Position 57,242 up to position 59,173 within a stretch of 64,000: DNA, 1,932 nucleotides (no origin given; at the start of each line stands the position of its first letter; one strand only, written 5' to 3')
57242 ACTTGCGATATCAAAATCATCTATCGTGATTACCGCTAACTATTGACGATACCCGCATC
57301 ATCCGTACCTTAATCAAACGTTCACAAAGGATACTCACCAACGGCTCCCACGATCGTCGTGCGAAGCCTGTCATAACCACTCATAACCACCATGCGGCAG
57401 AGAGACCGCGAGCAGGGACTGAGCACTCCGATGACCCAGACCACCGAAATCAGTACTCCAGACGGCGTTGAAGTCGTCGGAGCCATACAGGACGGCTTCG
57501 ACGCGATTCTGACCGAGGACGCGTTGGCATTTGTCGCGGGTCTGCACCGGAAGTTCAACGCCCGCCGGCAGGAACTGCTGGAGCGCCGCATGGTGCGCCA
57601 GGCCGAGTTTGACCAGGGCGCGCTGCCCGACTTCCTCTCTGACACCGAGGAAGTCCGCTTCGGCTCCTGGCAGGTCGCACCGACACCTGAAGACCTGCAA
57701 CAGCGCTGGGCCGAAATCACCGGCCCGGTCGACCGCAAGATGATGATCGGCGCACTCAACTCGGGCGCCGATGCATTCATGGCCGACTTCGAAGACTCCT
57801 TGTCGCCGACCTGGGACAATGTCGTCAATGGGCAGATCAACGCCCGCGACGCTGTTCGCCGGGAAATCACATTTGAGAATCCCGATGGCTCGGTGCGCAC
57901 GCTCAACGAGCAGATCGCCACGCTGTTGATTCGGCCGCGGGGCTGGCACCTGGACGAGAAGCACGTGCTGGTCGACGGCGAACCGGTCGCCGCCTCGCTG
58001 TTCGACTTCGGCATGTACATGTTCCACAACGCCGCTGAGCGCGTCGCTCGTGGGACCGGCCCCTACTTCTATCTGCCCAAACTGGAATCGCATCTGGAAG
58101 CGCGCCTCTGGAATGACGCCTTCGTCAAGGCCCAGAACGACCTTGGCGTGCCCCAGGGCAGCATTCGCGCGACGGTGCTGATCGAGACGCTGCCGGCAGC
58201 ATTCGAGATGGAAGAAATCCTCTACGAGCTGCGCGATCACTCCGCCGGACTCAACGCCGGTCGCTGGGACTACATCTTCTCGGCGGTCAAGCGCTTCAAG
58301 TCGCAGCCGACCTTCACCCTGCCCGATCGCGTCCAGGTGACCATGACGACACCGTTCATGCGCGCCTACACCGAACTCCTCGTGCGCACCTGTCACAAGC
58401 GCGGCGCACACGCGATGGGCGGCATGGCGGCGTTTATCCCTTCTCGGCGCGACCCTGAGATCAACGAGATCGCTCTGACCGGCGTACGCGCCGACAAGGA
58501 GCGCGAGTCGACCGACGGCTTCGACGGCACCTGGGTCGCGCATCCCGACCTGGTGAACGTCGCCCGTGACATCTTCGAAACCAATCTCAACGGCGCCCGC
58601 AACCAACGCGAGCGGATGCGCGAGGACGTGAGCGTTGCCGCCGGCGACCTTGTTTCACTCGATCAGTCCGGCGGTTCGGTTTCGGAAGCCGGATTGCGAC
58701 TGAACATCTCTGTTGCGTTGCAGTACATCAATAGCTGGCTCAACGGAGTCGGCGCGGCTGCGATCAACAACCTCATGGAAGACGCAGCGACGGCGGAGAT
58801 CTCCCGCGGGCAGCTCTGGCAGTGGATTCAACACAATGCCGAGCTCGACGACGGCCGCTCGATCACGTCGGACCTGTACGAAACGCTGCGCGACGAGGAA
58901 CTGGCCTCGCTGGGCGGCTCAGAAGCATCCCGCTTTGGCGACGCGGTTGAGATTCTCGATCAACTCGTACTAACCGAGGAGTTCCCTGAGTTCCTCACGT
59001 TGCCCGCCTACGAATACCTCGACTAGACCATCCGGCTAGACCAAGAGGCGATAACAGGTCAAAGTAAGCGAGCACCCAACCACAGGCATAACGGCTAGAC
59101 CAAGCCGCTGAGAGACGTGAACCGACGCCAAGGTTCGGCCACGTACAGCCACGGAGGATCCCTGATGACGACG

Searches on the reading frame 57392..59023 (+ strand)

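Call 54: search_protein_families(library=pfam, proteins=[window:57392-59023:+], max_evalue=0.001)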
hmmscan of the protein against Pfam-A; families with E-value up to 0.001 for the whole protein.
window:57392-59023:+ (544 aa): 3 families
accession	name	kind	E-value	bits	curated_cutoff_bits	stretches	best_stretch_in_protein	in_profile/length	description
PF01274.28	MS_TIM-barrel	-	3.6e-111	370.5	26.4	1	177-422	1-247/248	Malate synthase, TIM barrel domain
PF20659.2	MS_C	-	9.4e-35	120.1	23.1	1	431-542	3-117/118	Malate synthase, C-terminal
PF20656.2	MS_N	-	7.2e-22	77.1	23.5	1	24-86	1-63/64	Malate synthase, N-terminal domain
